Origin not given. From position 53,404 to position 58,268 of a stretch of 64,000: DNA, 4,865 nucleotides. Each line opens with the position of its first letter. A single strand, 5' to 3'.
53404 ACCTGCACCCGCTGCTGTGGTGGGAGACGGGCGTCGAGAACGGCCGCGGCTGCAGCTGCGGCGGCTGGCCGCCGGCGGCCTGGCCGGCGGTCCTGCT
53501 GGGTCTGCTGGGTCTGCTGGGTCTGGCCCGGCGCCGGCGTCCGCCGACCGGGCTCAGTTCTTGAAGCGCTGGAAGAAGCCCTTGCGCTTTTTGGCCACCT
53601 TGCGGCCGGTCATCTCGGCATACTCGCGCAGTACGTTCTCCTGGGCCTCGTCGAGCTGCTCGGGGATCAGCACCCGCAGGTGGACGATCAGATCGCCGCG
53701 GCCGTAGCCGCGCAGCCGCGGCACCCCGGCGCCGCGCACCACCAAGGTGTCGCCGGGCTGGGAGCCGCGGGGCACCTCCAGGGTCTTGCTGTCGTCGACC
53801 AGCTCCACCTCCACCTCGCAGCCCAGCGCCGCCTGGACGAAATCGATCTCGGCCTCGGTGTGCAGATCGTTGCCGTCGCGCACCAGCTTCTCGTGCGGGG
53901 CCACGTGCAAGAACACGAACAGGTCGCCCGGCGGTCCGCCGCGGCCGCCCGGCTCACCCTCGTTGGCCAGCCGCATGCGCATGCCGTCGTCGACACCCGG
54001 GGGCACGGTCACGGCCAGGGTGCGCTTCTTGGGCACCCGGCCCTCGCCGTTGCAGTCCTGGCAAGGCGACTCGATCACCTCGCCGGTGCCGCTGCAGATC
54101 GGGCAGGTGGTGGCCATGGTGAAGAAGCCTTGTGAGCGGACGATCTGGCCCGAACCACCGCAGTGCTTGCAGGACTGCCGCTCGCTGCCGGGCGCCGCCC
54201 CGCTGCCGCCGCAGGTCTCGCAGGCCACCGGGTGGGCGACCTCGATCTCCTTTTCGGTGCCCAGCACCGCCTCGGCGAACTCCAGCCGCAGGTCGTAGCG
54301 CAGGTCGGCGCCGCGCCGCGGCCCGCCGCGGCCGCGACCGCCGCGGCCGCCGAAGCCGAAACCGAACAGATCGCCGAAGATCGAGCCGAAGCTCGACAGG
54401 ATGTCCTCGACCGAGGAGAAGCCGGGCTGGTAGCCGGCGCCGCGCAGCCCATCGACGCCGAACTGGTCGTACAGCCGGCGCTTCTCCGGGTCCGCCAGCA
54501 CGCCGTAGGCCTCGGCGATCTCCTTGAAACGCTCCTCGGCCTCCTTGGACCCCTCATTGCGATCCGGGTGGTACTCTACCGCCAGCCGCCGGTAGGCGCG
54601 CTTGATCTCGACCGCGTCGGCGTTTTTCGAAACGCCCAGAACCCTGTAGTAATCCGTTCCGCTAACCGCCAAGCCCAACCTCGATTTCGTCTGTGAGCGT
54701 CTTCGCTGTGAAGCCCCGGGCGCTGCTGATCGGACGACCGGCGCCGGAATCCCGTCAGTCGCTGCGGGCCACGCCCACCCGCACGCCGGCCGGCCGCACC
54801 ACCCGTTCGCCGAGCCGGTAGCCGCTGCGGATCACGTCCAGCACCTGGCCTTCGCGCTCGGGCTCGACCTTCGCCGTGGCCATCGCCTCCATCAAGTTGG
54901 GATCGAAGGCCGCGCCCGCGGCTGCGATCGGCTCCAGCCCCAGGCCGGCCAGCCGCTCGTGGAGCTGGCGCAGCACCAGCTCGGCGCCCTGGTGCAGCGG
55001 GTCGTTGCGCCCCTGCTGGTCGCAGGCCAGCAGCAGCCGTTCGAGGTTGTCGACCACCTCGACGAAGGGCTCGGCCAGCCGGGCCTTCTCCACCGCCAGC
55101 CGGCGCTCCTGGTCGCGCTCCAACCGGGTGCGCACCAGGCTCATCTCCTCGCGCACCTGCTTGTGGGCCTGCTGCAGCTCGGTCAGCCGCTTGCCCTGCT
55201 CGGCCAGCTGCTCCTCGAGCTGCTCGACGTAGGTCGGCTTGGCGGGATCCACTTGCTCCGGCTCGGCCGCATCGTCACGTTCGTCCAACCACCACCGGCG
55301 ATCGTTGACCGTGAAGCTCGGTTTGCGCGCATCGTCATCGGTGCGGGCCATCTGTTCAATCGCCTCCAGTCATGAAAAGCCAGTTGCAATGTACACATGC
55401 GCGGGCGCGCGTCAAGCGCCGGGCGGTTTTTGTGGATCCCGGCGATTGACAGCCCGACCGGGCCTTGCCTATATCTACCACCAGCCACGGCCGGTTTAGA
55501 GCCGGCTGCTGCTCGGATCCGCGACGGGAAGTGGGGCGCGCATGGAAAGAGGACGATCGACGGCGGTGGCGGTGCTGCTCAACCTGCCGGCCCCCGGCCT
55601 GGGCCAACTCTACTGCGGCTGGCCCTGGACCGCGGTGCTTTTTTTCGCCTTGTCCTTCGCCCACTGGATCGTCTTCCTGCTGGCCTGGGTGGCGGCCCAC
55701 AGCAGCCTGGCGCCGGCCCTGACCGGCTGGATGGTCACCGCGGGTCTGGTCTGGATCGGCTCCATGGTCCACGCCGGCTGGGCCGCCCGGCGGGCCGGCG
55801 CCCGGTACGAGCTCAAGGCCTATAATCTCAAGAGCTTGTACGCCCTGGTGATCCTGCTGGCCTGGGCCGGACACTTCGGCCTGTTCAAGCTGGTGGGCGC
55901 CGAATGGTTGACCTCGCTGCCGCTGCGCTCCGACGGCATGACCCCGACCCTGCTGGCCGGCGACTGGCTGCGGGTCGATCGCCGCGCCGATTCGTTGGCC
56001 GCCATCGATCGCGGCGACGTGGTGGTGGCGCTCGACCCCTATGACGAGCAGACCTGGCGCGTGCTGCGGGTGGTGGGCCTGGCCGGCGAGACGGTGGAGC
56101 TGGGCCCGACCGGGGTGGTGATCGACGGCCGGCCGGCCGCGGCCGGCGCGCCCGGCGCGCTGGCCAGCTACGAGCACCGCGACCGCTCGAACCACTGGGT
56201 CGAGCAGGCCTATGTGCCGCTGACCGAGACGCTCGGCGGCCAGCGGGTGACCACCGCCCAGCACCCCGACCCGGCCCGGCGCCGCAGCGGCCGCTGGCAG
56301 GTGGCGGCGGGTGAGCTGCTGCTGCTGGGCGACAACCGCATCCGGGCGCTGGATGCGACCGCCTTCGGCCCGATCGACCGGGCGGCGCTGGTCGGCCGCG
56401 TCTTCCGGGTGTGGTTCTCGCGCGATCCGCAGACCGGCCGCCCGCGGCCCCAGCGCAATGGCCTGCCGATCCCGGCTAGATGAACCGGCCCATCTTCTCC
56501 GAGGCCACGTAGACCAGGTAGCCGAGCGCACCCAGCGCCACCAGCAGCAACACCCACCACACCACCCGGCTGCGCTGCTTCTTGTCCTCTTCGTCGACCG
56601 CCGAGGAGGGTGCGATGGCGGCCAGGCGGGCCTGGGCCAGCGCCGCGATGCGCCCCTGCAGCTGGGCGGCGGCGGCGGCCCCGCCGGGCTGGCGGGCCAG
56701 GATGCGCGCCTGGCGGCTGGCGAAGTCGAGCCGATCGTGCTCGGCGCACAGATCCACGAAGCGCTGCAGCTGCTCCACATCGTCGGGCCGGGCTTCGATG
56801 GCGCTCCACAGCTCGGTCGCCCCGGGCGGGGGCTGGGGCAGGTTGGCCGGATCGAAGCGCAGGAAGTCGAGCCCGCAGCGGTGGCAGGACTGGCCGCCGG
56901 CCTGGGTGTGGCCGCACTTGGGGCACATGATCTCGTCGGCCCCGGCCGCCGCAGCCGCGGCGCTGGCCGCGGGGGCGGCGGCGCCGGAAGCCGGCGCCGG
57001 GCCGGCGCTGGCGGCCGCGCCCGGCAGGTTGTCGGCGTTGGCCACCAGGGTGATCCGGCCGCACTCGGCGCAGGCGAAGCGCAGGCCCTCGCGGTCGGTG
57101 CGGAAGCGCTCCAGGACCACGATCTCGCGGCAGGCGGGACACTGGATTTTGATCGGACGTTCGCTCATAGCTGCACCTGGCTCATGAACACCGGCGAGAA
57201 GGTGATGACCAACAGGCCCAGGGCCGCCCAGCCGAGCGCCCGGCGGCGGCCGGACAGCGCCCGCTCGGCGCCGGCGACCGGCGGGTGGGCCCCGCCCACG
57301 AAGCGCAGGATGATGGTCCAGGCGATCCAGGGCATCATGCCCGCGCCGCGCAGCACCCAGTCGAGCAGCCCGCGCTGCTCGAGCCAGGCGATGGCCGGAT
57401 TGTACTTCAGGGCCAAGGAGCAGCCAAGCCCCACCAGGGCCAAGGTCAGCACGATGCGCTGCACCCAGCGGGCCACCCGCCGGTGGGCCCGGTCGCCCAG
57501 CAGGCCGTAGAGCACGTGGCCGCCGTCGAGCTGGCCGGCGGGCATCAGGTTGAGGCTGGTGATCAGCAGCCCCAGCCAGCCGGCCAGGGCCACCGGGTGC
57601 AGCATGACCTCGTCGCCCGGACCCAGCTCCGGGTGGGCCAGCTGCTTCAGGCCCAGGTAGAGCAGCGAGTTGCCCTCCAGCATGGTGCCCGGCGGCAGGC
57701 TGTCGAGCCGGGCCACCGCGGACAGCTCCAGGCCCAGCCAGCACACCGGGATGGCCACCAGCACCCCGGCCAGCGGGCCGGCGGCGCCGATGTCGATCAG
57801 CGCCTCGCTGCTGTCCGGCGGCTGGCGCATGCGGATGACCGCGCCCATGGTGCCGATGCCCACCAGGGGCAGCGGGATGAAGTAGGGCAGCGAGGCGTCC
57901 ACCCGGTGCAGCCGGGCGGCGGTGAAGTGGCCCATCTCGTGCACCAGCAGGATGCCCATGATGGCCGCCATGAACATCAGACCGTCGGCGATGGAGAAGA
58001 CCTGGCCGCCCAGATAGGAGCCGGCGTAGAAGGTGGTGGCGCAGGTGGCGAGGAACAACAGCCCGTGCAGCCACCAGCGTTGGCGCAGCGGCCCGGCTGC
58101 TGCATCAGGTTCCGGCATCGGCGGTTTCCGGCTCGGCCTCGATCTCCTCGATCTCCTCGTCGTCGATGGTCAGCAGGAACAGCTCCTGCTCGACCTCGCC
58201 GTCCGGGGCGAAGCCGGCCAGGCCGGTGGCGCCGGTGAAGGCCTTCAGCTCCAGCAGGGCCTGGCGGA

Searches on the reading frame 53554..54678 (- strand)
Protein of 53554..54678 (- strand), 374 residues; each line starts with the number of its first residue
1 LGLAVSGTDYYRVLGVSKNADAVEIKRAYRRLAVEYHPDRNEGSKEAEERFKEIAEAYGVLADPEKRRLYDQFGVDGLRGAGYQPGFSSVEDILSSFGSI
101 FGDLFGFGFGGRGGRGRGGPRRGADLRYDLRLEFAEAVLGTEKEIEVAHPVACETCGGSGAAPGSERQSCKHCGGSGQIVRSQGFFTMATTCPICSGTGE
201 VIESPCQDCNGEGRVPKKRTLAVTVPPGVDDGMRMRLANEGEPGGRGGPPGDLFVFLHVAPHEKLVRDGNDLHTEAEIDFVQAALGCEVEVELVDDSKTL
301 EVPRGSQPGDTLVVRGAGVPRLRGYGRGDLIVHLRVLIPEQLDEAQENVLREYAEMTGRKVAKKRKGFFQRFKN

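Call 29: search_protein_families(library=pfam, proteins=[window:53554-54678:-], max_evalue=0.00001)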
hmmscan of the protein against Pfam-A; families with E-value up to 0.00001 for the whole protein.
window:53554-54678:- (374 aa): 3 families
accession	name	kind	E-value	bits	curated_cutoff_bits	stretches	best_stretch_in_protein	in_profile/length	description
PF01556.23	DnaJ_C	-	1.6e-45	155.3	26.6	1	126-339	1-152/152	DnaJ C terminal domain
PF00226.36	DnaJ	-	2.9e-28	98.2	27.8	1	9-71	1-63/63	DnaJ domain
PF00684.25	DnaJ_CXXCXGXG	-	4.2e-15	56.2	32.7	1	153-213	1-65/65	DnaJ central domain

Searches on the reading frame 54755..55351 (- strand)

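Call 29: search_protein_families(library=pfam, proteins=[window:54755-55351:-], max_evalue=0.00001)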
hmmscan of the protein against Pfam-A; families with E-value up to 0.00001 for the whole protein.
window:54755-55351:- (198 aa): 1 family
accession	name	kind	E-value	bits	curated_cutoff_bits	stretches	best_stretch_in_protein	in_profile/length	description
PF01025.24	GrpE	-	8.2e-34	117.1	25.8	1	39-192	10-163/165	GrpE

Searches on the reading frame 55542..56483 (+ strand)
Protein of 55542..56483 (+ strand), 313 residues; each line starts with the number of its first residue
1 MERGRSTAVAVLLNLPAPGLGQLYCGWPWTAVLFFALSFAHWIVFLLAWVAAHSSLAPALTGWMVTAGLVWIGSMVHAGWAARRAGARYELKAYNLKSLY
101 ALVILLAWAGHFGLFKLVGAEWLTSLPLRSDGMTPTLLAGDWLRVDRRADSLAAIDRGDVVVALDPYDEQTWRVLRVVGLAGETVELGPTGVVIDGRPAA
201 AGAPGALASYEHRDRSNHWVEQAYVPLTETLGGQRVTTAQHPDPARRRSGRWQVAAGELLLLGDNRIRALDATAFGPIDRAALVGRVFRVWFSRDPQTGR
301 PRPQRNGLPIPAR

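Call 29: search_protein_families(library=pfam, proteins=[window:55542-56483:+], max_evalue=0.00001)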
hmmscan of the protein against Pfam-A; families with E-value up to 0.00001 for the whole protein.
window:55542-56483:+ (313 aa): 1 family
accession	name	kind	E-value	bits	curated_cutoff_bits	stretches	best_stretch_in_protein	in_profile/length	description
PF10502.14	Peptidase_S26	-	1.2e-21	77.9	22.9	1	117-291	17-167/168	Signal peptidase, peptidase S26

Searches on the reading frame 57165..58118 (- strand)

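Call 29: search_protein_families(library=pfam, proteins=[window:57165-58118:-], max_evalue=0.00001)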
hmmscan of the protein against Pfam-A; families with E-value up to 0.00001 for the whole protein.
window:57165-58118:- (317 aa): 1 family
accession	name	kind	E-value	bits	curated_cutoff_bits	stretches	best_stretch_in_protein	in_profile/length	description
PF02163.28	Peptidase_M50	-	5.4e-24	85.2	27.2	1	48-227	1-214/221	Peptidase family M50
